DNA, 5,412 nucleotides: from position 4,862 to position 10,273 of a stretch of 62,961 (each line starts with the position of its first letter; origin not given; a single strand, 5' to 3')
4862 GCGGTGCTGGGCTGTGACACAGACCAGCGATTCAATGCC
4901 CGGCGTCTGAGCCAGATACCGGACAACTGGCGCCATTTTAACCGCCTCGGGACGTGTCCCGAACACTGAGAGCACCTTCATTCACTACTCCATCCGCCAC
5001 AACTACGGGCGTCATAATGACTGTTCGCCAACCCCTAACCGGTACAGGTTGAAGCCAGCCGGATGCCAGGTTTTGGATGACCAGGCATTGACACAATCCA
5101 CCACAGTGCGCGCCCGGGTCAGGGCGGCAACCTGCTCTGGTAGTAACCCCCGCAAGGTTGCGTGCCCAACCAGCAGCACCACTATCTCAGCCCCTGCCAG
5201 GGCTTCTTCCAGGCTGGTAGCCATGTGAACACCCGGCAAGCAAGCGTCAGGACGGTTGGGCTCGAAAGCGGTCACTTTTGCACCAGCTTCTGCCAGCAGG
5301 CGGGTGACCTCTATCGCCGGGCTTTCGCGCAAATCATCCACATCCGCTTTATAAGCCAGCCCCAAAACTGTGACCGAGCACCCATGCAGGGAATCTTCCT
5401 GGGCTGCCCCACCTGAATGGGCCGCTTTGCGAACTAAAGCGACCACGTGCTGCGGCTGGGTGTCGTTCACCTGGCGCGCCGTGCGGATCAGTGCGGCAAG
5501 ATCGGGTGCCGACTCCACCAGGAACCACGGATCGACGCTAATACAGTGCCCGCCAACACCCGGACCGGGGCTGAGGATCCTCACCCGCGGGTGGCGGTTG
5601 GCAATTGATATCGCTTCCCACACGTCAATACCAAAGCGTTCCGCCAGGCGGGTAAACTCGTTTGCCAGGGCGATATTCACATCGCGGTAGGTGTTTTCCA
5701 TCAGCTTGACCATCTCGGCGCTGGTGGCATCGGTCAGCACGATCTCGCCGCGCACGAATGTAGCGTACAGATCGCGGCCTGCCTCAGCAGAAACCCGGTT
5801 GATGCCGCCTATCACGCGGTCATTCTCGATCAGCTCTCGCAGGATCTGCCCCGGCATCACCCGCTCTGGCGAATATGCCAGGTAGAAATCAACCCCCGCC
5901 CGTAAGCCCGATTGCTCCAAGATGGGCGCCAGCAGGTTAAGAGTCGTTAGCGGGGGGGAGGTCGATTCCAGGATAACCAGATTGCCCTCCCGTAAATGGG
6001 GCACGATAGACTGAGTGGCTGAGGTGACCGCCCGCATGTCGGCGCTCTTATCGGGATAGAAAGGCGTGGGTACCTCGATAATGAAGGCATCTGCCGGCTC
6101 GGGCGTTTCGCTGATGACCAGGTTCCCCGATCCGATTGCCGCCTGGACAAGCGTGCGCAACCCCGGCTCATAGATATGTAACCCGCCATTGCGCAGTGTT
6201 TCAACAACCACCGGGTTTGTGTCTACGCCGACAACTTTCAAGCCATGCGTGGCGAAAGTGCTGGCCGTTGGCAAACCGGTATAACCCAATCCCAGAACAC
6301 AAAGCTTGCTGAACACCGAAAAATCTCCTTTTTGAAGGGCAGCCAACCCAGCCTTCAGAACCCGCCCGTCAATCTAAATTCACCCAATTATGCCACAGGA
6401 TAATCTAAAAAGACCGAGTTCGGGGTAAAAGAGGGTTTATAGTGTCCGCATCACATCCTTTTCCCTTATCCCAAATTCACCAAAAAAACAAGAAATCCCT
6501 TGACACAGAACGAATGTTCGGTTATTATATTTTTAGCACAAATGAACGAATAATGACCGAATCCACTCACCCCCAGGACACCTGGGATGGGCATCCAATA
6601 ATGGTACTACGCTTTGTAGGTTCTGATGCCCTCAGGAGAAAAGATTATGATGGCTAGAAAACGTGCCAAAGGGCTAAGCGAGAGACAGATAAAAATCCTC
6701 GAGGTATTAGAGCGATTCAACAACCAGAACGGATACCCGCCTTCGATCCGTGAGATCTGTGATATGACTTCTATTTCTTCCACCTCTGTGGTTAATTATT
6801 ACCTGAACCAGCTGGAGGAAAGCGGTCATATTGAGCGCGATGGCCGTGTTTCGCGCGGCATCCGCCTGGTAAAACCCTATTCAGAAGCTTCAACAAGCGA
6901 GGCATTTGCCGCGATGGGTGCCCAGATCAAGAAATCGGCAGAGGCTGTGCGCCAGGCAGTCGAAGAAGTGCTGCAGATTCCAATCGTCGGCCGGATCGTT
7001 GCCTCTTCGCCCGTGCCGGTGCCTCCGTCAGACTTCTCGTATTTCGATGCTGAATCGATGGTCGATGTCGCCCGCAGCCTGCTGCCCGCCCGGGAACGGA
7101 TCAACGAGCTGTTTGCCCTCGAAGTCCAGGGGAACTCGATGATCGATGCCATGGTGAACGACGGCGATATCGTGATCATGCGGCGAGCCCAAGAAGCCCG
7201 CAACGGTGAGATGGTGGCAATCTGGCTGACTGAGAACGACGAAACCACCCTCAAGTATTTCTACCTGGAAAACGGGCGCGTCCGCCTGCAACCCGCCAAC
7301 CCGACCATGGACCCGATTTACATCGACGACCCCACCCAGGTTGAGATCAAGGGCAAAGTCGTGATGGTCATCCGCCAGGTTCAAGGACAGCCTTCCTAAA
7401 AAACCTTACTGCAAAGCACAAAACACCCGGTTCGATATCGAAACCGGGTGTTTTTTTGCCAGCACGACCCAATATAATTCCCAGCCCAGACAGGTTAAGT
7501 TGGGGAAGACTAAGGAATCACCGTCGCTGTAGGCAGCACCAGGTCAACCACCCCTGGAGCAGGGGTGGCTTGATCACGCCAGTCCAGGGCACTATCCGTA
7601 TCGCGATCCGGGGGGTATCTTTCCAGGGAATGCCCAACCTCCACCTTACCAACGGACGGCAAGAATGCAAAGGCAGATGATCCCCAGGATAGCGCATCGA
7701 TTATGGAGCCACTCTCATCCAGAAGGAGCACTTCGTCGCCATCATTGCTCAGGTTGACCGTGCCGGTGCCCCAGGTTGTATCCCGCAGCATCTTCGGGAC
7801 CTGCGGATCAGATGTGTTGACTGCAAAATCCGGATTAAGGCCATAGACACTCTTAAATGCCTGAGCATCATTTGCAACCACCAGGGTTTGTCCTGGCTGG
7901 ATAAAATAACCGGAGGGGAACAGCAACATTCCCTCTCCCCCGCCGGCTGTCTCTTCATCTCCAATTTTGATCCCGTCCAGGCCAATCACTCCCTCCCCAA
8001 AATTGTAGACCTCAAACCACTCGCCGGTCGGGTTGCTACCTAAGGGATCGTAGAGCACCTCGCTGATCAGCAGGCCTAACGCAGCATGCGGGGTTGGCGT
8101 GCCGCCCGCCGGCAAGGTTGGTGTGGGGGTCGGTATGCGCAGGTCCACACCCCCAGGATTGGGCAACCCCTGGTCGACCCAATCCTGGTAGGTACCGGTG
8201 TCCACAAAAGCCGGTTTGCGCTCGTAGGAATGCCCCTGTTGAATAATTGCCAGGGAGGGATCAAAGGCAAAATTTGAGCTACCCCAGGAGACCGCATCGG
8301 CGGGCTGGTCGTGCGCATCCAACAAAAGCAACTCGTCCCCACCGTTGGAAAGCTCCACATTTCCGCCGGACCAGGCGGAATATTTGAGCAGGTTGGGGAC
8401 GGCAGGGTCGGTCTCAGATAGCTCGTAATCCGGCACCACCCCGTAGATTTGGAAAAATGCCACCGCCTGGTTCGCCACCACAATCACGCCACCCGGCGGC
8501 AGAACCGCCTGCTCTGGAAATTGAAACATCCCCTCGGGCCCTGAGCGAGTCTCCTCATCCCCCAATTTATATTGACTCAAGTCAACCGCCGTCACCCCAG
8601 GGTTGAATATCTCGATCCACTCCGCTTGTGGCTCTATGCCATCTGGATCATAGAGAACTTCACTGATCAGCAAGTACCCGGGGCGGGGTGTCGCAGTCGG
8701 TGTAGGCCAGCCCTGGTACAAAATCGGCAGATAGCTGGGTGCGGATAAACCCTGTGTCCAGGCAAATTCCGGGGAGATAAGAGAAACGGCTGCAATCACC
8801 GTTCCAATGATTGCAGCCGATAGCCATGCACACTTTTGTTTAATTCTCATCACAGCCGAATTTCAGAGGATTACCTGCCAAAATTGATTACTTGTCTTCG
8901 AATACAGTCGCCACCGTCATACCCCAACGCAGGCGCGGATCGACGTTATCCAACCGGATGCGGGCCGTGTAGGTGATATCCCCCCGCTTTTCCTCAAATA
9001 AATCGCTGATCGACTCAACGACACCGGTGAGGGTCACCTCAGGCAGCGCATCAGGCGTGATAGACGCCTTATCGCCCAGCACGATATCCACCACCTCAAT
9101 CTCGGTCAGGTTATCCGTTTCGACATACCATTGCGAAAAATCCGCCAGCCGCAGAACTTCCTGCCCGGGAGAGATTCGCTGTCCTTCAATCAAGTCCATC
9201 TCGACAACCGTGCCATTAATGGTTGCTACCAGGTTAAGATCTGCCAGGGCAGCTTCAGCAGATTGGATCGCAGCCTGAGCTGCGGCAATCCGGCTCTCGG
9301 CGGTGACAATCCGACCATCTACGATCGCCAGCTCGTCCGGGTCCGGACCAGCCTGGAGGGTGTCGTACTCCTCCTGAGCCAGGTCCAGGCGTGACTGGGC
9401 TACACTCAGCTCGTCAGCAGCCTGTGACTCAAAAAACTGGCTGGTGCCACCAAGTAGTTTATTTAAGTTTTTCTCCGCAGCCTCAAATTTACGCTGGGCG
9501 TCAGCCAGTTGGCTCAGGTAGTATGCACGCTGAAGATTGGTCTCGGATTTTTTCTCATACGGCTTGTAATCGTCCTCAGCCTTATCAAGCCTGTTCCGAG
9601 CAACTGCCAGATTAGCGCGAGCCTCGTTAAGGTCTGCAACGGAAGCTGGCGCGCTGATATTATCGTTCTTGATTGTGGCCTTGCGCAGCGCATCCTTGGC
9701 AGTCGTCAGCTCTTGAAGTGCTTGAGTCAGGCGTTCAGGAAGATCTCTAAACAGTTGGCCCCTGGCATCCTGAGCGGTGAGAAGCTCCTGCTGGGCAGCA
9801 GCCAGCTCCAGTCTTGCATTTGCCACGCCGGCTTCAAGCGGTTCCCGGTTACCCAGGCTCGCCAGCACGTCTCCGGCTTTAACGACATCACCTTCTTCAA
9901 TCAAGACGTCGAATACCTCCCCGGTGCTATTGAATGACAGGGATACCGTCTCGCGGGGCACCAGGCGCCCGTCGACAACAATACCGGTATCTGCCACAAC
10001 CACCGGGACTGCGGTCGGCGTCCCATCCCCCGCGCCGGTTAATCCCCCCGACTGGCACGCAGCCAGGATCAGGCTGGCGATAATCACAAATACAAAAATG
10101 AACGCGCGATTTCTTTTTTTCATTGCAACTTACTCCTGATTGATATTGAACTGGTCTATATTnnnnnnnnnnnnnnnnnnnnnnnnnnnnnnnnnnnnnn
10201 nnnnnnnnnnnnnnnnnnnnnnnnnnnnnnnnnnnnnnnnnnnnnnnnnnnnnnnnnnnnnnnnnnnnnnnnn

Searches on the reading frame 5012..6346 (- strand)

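Call 33: search_protein_families(library=pfam, proteins=[window:5012-6346:-], max_evalue=0.00001)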
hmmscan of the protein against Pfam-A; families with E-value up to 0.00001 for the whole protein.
window:5012-6346:- (444 aa): 4 families
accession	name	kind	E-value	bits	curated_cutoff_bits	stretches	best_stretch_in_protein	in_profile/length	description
PF03721.20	UDPG_MGDP_dh_N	-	5.8e-50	169.9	27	1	14-188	2-181/187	UDP-glucose/GDP-mannose dehydrogenase family, NAD binding domain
PF00984.24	UDPG_MGDP_dh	-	3.8e-28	97.9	25.4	1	209-295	2-93/94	UDP-glucose/GDP-mannose dehydrogenase family, central domain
PF03720.21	UDPG_MGDP_dh_C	-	2.5e-22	79.7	30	1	327-422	2-101/103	UDP-glucose/GDP-mannose dehydrogenase family, UDP binding domain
PF03446.21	NAD_binding_2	-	1.4e-08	35.3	21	0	15-139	2-104/161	NAD binding domain of 6-phosphogluconate dehydrogenase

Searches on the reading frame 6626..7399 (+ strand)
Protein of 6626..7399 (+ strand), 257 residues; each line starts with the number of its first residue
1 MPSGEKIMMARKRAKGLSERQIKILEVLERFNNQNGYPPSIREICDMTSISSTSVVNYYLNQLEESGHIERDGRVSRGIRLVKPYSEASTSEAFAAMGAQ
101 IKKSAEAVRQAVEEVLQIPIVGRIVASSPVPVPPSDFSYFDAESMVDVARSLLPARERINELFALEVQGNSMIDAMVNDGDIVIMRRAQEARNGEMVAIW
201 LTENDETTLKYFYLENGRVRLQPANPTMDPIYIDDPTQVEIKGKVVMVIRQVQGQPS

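Call 33: search_protein_families(library=pfam, proteins=[window:6626-7399:+], max_evalue=0.00001)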
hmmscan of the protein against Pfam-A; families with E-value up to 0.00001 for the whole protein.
window:6626-7399:+ (257 aa): 2 families
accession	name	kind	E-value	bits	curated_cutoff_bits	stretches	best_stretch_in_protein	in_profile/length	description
PF00717.28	Peptidase_S24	-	2.3e-24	85.8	23.3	1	143-246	19-116/116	Peptidase S24-like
PF01726.22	LexA_DNA_bind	-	5.3e-15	55.4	23.7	1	15-78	2-65/65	LexA DNA binding domain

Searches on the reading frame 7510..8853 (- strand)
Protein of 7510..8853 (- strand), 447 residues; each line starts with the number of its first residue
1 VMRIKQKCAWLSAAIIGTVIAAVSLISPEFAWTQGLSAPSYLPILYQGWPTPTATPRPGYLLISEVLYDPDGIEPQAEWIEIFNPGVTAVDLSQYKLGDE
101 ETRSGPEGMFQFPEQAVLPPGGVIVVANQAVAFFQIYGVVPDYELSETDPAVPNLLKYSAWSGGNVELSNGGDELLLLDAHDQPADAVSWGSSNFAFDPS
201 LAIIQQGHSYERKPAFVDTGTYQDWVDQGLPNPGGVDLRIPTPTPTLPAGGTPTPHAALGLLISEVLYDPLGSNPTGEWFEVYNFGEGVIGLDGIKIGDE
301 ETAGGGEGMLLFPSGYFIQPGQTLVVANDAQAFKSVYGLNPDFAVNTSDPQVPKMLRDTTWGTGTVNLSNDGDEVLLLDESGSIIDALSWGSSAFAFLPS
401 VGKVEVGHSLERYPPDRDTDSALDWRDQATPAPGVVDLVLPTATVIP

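Call 33: search_protein_families(library=pfam, proteins=[window:7510-8853:-], max_evalue=0.00001)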
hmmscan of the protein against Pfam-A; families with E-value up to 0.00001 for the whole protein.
window:7510-8853:- (447 aa): 1 family
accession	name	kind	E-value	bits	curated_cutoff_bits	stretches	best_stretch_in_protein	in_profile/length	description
PF00932.25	LTD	-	1.2e-37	129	34.3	2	57-191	4-108/109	Lamin Tail Domain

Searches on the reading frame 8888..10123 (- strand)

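Call 33: search_protein_families(library=pfam, proteins=[window:8888-10123:-], max_evalue=0.00001)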
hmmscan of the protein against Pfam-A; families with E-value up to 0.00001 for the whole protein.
window:8888-10123:- (411 aa): 2 families
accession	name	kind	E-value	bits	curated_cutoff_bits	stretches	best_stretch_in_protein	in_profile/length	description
PF16576.10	HlyD_D23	-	1.8e-18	67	30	1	276-404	83-214/214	Barrel-sandwich domain of CusB or HlyD membrane-fusion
PF13437.12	HlyD_3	-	6e-13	49.9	22.2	1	298-394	2-96/106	HlyD family secretion protein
